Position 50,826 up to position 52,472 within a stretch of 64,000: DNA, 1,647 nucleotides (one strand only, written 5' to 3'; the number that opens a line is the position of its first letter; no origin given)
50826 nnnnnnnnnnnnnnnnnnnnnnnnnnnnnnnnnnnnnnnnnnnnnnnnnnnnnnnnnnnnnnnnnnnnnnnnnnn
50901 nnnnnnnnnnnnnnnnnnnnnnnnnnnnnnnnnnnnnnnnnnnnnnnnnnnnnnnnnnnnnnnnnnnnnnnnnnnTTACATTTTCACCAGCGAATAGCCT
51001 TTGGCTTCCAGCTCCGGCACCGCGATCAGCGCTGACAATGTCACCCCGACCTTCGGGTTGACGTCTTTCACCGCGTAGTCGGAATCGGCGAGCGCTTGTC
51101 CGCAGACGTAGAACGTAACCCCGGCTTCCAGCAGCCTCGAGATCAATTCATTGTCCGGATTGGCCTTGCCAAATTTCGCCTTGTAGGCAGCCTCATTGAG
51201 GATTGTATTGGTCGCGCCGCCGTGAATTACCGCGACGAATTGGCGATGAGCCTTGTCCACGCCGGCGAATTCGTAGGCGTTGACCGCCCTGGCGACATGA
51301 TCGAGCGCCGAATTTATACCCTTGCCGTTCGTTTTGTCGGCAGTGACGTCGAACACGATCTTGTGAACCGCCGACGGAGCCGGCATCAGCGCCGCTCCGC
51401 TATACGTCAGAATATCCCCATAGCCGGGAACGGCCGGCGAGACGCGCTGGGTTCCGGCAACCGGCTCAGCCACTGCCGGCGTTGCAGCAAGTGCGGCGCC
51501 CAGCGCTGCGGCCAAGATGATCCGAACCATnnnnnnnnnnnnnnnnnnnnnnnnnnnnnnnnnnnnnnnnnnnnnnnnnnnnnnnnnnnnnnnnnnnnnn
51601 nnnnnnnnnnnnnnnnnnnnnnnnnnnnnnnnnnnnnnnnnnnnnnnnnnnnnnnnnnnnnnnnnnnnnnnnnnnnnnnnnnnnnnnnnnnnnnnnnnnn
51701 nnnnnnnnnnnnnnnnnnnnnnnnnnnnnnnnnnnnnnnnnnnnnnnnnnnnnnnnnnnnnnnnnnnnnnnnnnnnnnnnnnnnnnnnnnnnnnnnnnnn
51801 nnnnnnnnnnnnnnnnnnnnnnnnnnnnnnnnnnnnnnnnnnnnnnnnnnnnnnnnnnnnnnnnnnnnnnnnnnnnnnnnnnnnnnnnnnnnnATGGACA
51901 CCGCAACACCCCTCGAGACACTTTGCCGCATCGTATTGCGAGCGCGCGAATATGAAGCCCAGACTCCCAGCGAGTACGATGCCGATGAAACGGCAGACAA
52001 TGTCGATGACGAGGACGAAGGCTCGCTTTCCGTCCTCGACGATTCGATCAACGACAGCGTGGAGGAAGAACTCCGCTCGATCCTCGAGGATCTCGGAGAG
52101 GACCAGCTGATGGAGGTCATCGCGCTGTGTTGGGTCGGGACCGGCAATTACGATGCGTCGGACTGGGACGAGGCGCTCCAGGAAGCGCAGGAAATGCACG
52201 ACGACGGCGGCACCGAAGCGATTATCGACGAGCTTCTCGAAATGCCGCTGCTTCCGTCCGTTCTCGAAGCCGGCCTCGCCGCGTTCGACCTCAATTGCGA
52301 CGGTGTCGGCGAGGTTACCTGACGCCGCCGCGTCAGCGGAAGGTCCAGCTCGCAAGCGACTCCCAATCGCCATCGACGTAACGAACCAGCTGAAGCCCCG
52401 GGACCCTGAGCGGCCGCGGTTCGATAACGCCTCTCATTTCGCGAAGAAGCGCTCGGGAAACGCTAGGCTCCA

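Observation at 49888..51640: Two-gene periplasmic islet at tRNA-Met: orphan ModA-like binding protein plus exported single-Cys DsrE protein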

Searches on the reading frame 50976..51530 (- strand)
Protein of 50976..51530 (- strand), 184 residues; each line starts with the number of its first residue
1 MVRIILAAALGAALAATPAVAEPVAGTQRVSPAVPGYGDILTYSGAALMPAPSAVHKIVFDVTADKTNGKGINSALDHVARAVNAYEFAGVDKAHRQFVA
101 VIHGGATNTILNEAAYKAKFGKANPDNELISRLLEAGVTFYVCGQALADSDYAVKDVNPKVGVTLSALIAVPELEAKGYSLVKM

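Call 4: search_protein_families(library=pfam, proteins=[window:50976-51530:-], max_evalue=0.01)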
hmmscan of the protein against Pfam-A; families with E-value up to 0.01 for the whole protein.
window:50976-51530:- (184 aa): 1 family
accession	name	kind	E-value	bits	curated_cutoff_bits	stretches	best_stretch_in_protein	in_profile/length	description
PF02635.20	DsrE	-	6.3e-08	33.2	22.7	1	59-183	3-115/116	DsrE/DsrF-like family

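Call 5: search_protein_families(library=ncbifam, proteins=[window:50976-51530:-], max_evalue=0.01)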
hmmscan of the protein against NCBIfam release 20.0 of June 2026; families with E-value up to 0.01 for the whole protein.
window:50976-51530:- (184 aa): 0 families

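Call 7: find_homologous_proteins(query=window:50976-51530:-)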
Query window:50976-51530:- (184 aa): 14 proteins with E <= 0.001 among 3792 candidates.
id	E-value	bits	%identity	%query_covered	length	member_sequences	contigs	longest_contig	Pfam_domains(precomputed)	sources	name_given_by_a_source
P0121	5.8e-111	386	100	100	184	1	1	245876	PF02635.21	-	-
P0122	3.7e-49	185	54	99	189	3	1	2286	PF02635.21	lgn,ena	-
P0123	9.8e-40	154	47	98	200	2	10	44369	PF02635.21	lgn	-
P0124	1.3e-37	147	44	97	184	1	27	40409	PF02635.21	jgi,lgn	jgi:intracellular sulfur oxidation DsrE/DsrF family protein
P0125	1.0e-36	144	44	89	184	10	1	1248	PF02635.21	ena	-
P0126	4.1e-29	120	41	93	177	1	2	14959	PF02635.21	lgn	-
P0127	3.5e-28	117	41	83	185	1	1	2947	PF02635.21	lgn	-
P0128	4.5e-20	90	38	87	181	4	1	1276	PF02635.21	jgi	-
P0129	4.3e-19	87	34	83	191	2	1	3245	PF02635.21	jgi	-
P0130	2.7e-18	84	33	99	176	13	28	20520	PF02635.21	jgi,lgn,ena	jgi:intracellular sulfur oxidation DsrE/DsrF family protein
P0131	1.6e-17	82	34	81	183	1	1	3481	PF02635.21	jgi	jgi:intracellular sulfur oxidation DsrE/DsrF family protein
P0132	5.4e-16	77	32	80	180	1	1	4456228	PF02635.21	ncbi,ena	-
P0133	1.0e-11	63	35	72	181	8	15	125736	PF02635.21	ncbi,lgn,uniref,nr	ncbi:DsrE family protein [Maricaulis sp.]|uniref:DsrE family protein n=1 Tax=Maricaulis sp. TaxID=14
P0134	3.9e-9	55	31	82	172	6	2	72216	PF02635.21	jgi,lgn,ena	-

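Call 9: search_solved_structures(query=window:50976-51530:-, max_evalue=1, show_alignments=2)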
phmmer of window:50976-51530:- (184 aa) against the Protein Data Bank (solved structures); distinct sequences matched with E-value up to 1: 0.

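Call 98: predict_structure(alignment_id=A4)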
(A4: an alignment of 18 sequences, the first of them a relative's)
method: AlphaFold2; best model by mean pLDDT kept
length: 184 residues; sequences in the alignment: 18
mean_pLDDT: 90.5   pTM: 0.82
mean pLDDT of the five models: 90.5, 90.1, 89.7, 89.5, 88.8
residues with pLDDT >= 90: 144; 70-90: 14; 50-70: 26; < 50: 0
segments of 3 or more residues with pLDDT < 50: none
pLDDT, mean of each block of 10 residues (from residue 1): 55 56 70 97 90 98 87 96 98 98 97 97 97 98 98 98 98 98 96
secondary structure, 60 per line:
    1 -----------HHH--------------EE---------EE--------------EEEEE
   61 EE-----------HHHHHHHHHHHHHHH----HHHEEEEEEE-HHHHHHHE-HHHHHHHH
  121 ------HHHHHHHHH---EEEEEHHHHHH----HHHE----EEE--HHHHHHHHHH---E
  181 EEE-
elements in order: E56-62 H74-88 E96-102 H104-110 H113-120 H127-135 E139-143 H144-149 E162-164 H167-176 E180-183

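Call 101: fold_search(model_id=the predicted structure, library=pdb)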
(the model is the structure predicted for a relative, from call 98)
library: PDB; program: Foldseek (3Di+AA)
matches with E <= 10: 833; with E <= 0.001: 7
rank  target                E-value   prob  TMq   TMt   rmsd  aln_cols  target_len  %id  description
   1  1l1s                  1.8e-06  1.00  0.51  0.82   3.3       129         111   16  Structure of Protein of Unknown Function MTH1491 from Methanobacterium thermoautotrophicum (released 2002-05-29)
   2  2pd2_A                2.5e-06  1.00  0.52  0.86   2.9       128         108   15  Crystal structure of (ST0148) conserved hypothetical from Sulfolobus Tokodaii Strain7 (released 2007-10-02)
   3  8uja_A                2.5e-06  1.00  0.49  0.80   3.7       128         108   12  T33-fn10 - Designed Tetrahedral Protein Cage Using Fragment-based Hydrogen Bond Networks (released 2024-03-06)
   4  3mc3                  2.7e-05  1.00  0.48  0.69   5.2       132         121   17  Crystal structure of DsrE/DsrF-like family protein (NP_342589.1) from SULFOLOBUS SOLFATARICUS at 1.49 A resolution (released 2010-05-19)
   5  2qs7_A                3.4e-04  1.00  0.47  0.60   7.1       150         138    9  CRYSTAL STRUCTURE OF a putative oxidoreductase of the DsrE/DsrF-like family (SSO1126) FROM SULFOLOBUS SOLFATARICUS P2  (released 2007-08-21)
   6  1jx7_A                3.9e-04  1.00  0.52  0.78   3.6       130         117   12  Crystal structure of ychN protein from E.coli (released 2002-09-07)
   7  3pnx_A                9.6e-04  1.00  0.50  0.57   6.4       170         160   11  Crystal structure of a putative sulfurtransferase dsrE (Swol_2425) from Syntrophomonas wolfei str. Goettingen at 1.92  (released 2010-12-15)
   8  2hy5_C                1.2e-03  1.00  0.44  0.75   3.9       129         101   13  Crystal structure of DsrEFH (released 2006-09-19)
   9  3pnx_B                5.2e-03  1.00  0.49  0.56   6.8       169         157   11  Crystal structure of a putative sulfurtransferase dsrE (Swol_2425) from Syntrophomonas wolfei str. Goettingen at 1.92  (released 2010-12-15)
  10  2fb6                  9.3e-03  1.00  0.47  0.70   4.0       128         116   16  Structure of Conserved Protein of Unknown Function BT1422 from Bacteroides thetaiotaomicron (released 2006-01-24)
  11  2hy5_A                1.2e-02  1.00  0.46  0.62   5.0       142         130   13  Crystal structure of DsrEFH (released 2006-09-19)
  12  2d1p_C                1.4e-02  1.00  0.34  0.62   2.8        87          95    9  crystal structure of heterohexameric TusBCD proteins, which are crucial for the tRNA modification (released 2006-02-28)
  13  2d1p_B                5.7e-02  0.92  0.42  0.60   4.9       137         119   12  crystal structure of heterohexameric TusBCD proteins, which are crucial for the tRNA modification (released 2006-02-28)
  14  2hy5_B                9.6e-02  0.97  0.49  0.65   4.0       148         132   13  Crystal structure of DsrEFH (released 2006-09-19)
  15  9q3k_A                2.0e-01  0.23  0.30  0.15   9.5       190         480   10  Structure of LarA-like nickel-pincer nucleotide cofactor-utilizing enzyme with a single catalytic histidine residue fr (released 2025-09-24)
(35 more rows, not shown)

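Call 103: find_encoding_contigs(protein=P0123, flank=6000, max_places=2)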
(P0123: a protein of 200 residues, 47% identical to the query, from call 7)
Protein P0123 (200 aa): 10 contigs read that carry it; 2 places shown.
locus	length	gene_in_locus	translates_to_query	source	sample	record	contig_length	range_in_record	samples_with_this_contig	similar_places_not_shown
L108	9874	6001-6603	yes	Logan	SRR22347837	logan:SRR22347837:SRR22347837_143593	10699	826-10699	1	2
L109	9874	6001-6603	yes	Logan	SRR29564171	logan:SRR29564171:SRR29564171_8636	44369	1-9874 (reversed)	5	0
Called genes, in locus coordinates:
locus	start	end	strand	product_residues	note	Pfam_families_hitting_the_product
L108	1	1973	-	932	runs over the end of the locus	?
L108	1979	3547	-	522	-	PF01512:Complex1_51K, PF10589:NADH_4Fe-4S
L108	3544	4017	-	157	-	PF01257:2Fe-2S_thioredx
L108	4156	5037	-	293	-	PF00126:HTH_1, PF03466:LysR_substrate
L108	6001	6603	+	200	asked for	PF02635:DsrE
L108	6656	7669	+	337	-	PF13531:SBP_bac_11, PF01547:SBP_bac_1 (faint)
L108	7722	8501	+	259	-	PF00034:Cytochrom_C, PF13442:Cytochrome_CBB3 (faint), PF00034:Cytochrom_C (weak)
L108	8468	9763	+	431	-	PF00034:Cytochrom_C, PF13442:Cytochrome_CBB3, PF21342:SoxA-TsdA_cyt-c (weak), PF00034:Cytochrom_C (weak), PF13442:Cytochrome_CBB3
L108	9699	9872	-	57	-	?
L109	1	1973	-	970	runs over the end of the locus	PF13510:Fer2_4, PF10588:NADH-G_4Fe-4S_3, PF00037:Fer4 (faint), PF22117:Fer4_Nqo3 (weak), PF12838:Fer4_7, PF04879:Molybdop_Fe4S4, PF00384:Molybdopterin, PF01568:Molydop_binding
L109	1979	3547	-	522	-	PF01512:Complex1_51K, PF10589:NADH_4Fe-4S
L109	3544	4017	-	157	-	PF01257:2Fe-2S_thioredx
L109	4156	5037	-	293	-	PF00126:HTH_1, PF03466:LysR_substrate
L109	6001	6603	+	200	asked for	PF02635:DsrE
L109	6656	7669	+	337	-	PF13531:SBP_bac_11, PF01547:SBP_bac_1 (faint)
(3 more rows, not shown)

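Call 104: find_encoding_contigs(protein=P0124, flank=6000, max_places=2)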
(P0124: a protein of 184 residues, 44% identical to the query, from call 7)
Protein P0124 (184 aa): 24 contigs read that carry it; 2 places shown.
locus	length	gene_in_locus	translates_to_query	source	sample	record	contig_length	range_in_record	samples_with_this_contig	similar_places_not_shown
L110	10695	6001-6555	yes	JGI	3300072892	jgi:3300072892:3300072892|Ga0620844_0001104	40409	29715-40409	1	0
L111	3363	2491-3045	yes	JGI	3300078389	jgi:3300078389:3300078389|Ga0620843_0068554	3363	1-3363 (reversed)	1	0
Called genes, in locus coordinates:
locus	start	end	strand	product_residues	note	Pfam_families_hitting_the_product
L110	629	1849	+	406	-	PF03150:CCP_MauG, PF00034:Cytochrom_C (faint)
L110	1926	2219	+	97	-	-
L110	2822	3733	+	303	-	PF07589:PEP_exosort_dom (weak)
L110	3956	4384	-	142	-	-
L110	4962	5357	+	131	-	PF16785:SMBP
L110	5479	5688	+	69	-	-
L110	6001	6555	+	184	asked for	PF02635:DsrE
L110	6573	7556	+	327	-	PF13531:SBP_bac_11, PF01547:SBP_bac_1 (weak)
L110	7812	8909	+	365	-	PF12838:Fer4_7 (faint), PF13534:Fer4_17 (faint), PF13746:Fer4_18 (faint), PF12797:Fer4_2 (faint), PF13237:Fer4_10 (faint), PF17179:Fer4_22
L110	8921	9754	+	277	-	PF00970:FAD_binding_6 (weak), PF00175:NAD_binding_1, PF10418:DHODB_Fe-S_bind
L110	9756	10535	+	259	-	PF01058:Oxidored_q6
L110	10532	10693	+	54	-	?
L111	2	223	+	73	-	?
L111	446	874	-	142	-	-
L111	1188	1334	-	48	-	-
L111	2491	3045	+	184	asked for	PF02635:DsrE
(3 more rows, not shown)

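Call 105: find_encoding_contigs(protein=P0133, flank=6000, max_places=2)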
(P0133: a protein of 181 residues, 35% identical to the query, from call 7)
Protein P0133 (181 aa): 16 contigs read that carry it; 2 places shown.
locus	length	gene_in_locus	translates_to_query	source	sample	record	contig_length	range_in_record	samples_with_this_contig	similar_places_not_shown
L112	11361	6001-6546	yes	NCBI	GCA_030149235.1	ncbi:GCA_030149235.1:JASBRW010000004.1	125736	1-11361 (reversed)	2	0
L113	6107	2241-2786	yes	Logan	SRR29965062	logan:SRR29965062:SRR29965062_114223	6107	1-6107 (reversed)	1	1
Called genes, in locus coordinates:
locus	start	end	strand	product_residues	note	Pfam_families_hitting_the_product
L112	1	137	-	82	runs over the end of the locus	-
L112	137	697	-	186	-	PF00857:Isochorismatase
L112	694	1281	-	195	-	PF00583:Acetyltransf_1, PF13673:Acetyltransf_10 (faint), PF13508:Acetyltransf_7 (weak)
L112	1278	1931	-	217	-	-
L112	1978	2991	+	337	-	PF00126:HTH_1, PF03466:LysR_substrate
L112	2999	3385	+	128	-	PF13560:HTH_31 (weak), PF01381:HTH_3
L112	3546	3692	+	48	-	-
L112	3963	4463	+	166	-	PF04073:tRNA_edit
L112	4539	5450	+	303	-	PF00085:Thioredoxin, PF13098:Thioredoxin_2 (weak), PF13432:TPR_16 (faint), PF14559:TPR_19, PF14561:TPR_20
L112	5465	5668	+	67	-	PF03966:Trm112p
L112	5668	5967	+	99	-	PF06155:GBBH-like_N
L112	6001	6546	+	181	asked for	PF02635:DsrE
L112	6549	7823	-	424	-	PF00890:FAD_binding_2 (weak), PF01266:DAO (weak), PF01494:FAD_binding_3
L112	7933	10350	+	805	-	PF13491:FtsK_4TM, PF17854:FtsK_alpha, PF01580:FtsK_SpoIIIE, PF09397:FtsK_gamma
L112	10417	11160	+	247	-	PF03548:LolA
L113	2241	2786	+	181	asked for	PF02635:DsrE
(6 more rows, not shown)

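Call 110: search_protein_families(library=pfam, proteins=[L110:7812-8909:+], max_evalue=0.001)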
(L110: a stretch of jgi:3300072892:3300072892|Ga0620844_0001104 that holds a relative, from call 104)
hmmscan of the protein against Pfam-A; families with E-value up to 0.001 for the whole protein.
L110:7812-8909:+ (365 aa): 12 families
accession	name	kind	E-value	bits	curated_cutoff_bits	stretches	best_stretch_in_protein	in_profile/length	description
PF17179.9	Fer4_22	-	3.1e-30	105.3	27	1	260-354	1-95/95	4Fe-4S dicluster domain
PF12838.12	Fer4_7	-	1.1e-08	35.8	27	1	328-354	31-52/52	4Fe-4S dicluster domain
PF13534.11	Fer4_17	-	1.4e-07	32.4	22.2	1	241-273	26-58/61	4Fe-4S dicluster domain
PF13746.11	Fer4_18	-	1.4e-06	29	27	1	325-364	46-85/114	4Fe-4S dicluster domain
PF13237.11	Fer4_10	-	1.7e-06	28.3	25.5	0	337-353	6-25/53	4Fe-4S dicluster domain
PF12797.12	Fer4_2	-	5.8e-06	26.4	24.5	0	337-352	7-22/22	4Fe-4S binding domain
PF13183.11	Fer4_8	-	2.7e-05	25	27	1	258-354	2-68/68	4Fe-4S dicluster domain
PF25160.1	LdpA_Fe-S-bd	-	3.7e-05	23.9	27.6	1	338-354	26-42/49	LdpA Fe-S cluster-binding domain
PF14697.11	Fer4_21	-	5.4e-05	23.7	35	0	338-352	39-53/59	4Fe-4S dicluster domain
PF12837.12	Fer4_6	-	0.00027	21.2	25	0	340-353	9-22/24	4Fe-4S binding domain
PF13187.11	Fer4_9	-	0.00071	20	27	0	260-353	1-50/52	4Fe-4S dicluster domain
PF13484.11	Fer4_16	-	0.00092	20.4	30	0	340-353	2-15/66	4Fe-4S double cluster binding domain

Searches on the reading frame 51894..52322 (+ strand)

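Call 4: search_protein_families(library=pfam, proteins=[window:51894-52322:+], max_evalue=0.01)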
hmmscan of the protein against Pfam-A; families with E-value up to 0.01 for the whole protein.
window:51894-52322:+ (142 aa): 1 family
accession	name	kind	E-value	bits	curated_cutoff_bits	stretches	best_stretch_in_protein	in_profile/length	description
PF12616.13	DUF3775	-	1.7e-18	66.7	27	1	58-132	2-72/73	Protein of unknown function (DUF3775)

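Call 5: search_protein_families(library=ncbifam, proteins=[window:51894-52322:+], max_evalue=0.01)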
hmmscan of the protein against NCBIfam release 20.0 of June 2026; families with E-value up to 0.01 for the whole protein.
window:51894-52322:+ (142 aa): 0 families
